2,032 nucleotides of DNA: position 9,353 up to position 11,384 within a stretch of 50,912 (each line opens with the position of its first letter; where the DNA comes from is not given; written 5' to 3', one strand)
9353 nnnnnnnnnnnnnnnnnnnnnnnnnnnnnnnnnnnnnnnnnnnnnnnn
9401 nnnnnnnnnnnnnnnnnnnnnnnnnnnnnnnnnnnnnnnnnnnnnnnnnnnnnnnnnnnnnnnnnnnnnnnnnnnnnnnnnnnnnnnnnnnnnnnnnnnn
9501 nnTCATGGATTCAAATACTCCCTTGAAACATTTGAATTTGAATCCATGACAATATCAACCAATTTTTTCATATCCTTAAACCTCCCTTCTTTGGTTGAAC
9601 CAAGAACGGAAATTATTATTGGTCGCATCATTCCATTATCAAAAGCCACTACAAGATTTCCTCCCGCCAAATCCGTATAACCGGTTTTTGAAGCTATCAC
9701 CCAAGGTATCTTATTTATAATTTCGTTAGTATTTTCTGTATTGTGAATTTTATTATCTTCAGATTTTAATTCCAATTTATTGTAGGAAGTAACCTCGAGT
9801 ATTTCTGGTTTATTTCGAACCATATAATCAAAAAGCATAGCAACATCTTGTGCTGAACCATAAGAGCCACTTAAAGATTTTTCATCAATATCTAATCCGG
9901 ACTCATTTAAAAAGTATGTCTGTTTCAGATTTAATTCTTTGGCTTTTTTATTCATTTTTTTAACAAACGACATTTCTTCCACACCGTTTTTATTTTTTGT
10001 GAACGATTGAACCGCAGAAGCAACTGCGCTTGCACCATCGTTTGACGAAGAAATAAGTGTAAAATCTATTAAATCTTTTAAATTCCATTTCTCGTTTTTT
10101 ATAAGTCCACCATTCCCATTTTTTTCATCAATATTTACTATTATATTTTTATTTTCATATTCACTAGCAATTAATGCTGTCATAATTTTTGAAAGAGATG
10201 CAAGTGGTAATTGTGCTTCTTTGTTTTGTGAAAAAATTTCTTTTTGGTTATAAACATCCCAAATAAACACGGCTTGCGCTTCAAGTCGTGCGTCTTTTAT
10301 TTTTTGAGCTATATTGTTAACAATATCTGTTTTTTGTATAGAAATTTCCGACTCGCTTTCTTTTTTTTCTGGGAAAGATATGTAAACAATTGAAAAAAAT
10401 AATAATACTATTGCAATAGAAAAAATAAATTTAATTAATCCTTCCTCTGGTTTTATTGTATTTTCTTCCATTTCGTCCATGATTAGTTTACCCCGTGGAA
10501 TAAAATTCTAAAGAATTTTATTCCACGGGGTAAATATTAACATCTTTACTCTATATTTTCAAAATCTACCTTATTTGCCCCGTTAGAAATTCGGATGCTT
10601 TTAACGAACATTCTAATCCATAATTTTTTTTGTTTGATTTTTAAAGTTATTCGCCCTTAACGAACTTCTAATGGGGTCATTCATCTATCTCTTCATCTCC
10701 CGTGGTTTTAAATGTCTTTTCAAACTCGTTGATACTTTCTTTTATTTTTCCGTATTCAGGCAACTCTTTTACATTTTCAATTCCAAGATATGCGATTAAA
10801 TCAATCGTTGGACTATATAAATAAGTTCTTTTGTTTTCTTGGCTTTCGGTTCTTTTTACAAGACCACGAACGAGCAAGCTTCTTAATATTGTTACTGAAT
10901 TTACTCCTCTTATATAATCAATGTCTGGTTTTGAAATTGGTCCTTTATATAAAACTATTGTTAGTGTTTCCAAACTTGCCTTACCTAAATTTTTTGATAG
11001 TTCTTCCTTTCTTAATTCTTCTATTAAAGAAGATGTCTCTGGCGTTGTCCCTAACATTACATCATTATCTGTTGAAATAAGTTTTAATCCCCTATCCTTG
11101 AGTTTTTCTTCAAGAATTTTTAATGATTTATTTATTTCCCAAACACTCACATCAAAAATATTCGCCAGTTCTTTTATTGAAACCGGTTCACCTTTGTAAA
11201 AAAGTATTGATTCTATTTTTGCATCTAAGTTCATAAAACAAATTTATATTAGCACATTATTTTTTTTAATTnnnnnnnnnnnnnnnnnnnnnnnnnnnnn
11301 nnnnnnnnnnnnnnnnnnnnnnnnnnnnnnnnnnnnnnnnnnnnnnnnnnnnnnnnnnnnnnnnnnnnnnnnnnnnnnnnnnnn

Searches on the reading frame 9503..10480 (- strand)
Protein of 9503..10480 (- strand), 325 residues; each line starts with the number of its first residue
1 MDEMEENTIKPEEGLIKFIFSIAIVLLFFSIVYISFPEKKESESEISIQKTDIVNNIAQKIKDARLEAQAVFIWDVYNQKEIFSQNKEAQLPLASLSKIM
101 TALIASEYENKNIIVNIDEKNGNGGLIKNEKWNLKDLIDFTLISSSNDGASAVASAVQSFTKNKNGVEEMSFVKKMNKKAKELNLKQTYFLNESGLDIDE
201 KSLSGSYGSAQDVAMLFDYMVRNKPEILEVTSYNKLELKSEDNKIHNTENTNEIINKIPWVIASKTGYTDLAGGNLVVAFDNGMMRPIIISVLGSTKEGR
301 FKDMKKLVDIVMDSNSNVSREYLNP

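Call 6: search_protein_families(library=pfam, proteins=[window:9503-10480:-])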
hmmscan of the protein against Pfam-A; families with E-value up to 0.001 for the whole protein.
window:9503-10480:- (325 aa): 2 families
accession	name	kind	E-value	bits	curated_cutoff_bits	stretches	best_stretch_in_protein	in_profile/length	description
PF00768.25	Peptidase_S11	-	9e-32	110.9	27.6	1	62-294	6-236/239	D-alanyl-D-alanine carboxypeptidase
PF13354.11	Beta-lactamase2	-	0.00093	19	22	0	71-271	2-192/214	Beta-lactamase enzyme family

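Call 65: find_homologous_proteins(query=window:9503-10480:-, max_evalue=1e-40)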
Query window:9503-10480:- (325 aa): 4370 proteins with E <= 1e-40 among 8000 candidates; the best 120 are listed.
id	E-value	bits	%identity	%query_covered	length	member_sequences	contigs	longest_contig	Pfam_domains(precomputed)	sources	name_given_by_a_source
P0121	1.6e-201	686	100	100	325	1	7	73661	PF00768.26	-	-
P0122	7.3e-193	658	97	100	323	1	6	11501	PF00768.26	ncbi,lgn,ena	ncbi:MAG: hypothetical protein AAB679_00020 [Patescibacteria group bacterium]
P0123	1.8e-192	656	96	100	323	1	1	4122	PF00768.26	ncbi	-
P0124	1.4e-150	519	76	99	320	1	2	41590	PF13354.13,PF00768.26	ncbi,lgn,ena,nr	ncbi:MAG: D-alanyl-D-alanine carboxypeptidase [Parcubacteria group bacterium Athens0714_16]|nr:MAG: 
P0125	4.6e-148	511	76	96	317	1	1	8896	PF13354.13,PF00768.26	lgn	-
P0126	4.8e-132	458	74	92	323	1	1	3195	PF00768.26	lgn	-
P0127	2.9e-123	429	66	96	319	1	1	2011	PF00768.26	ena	-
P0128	2.6e-122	426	66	96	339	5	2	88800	PF00768.26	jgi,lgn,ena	-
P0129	5.8e-120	418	65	97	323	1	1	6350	PF00768.26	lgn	-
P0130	1.2e-116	407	66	93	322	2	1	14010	PF00768.26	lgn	-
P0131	1.5e-116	407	66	93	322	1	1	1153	PF00768.26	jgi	-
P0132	1.6e-108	381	61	97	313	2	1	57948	PF13354.13,PF00768.26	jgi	-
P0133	2.1e-93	331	56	91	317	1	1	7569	PF13354.13,PF00768.26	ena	-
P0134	3.1e-81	291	52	80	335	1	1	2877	PF13354.13,PF00768.26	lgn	-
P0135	7.9e-81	290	51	90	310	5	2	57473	PF13354.13,PF00768.26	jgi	-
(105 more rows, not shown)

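Call 66: find_encoding_contigs(protein=P0122, flank=2500, max_places=6)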
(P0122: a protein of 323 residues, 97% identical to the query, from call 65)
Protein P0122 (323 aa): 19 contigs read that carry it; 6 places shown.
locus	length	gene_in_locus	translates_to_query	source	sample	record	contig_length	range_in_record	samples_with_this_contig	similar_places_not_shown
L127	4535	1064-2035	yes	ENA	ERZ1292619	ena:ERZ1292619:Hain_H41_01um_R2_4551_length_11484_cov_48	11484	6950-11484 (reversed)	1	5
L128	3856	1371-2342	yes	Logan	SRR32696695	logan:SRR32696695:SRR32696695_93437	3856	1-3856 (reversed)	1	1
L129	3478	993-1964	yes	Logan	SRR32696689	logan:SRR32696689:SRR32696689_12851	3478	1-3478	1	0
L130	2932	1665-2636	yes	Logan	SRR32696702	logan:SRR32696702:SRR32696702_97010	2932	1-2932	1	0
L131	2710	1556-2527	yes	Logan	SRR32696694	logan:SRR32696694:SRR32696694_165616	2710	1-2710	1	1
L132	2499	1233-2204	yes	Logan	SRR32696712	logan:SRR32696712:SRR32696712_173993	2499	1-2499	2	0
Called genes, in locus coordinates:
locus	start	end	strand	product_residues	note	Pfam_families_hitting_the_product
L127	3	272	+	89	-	PF02616:SMC_ScpA (weak)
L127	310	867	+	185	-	PF04079:SMC_ScpB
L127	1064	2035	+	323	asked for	PF00768:Peptidase_S11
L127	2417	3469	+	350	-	PF00953:Glycos_transf_4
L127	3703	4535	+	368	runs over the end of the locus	PF01098:FTSW_RODA_SPOVE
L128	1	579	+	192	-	?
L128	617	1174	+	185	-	PF04079:SMC_ScpB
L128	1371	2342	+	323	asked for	PF00768:Peptidase_S11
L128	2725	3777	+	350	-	PF00953:Glycos_transf_4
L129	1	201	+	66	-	?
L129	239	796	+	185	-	PF04079:SMC_ScpB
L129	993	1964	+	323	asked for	PF00768:Peptidase_S11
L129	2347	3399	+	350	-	PF00953:Glycos_transf_4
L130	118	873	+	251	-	PF02616:SMC_ScpA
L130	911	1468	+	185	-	PF04079:SMC_ScpB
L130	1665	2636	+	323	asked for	PF00768:Peptidase_S11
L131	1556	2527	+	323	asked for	PF00768:Peptidase_S11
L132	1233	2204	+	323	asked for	PF00768:Peptidase_S11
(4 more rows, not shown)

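Call 67: find_encoding_contigs(protein=P0124, flank=2500, max_places=3)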
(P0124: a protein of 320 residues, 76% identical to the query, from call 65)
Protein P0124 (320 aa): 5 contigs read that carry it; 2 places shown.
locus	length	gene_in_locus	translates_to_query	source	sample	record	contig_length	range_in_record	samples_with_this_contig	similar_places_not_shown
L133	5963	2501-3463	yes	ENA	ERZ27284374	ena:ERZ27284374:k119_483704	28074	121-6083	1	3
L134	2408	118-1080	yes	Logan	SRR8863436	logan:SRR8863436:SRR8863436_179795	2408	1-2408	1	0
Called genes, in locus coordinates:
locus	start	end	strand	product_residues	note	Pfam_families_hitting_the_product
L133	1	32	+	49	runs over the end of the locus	?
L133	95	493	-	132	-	-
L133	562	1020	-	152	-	-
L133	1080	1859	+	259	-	PF02616:SMC_ScpA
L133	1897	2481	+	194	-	PF04079:SMC_ScpB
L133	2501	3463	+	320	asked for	PF00768:Peptidase_S11, PF13354:Beta-lactamase2 (weak)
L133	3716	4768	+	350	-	PF00953:Glycos_transf_4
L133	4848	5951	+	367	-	PF01098:FTSW_RODA_SPOVE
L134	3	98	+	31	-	?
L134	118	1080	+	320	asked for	PF00768:Peptidase_S11, PF13354:Beta-lactamase2 (weak)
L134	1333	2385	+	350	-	PF00953:Glycos_transf_4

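Call 68: find_encoding_contigs(protein=P0125, flank=2500, max_places=3)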
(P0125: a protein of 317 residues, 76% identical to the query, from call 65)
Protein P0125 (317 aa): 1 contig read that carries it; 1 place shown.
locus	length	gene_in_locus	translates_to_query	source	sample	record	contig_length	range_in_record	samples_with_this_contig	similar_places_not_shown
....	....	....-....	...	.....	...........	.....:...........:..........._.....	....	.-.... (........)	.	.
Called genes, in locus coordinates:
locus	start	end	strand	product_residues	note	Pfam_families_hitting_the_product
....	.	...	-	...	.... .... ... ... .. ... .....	-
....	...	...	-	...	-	-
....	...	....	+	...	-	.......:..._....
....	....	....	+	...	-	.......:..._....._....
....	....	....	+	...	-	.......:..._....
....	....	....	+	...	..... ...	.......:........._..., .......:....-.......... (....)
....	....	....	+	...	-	?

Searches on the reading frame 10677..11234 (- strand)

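Call 6: search_protein_families(library=pfam, proteins=[window:10677-11234:-])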
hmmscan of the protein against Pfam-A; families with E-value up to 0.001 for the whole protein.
window:10677-11234:- (185 aa): 2 families
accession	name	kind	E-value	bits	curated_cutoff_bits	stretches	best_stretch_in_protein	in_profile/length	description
PF04079.22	SMC_ScpB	-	4.8e-39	133.9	27.4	1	5-160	1-159/160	Segregation and condensation complex subunit ScpB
PF13463.12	HTH_27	-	0.00042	21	22.2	0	113-143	36-65/68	Winged helix DNA-binding domain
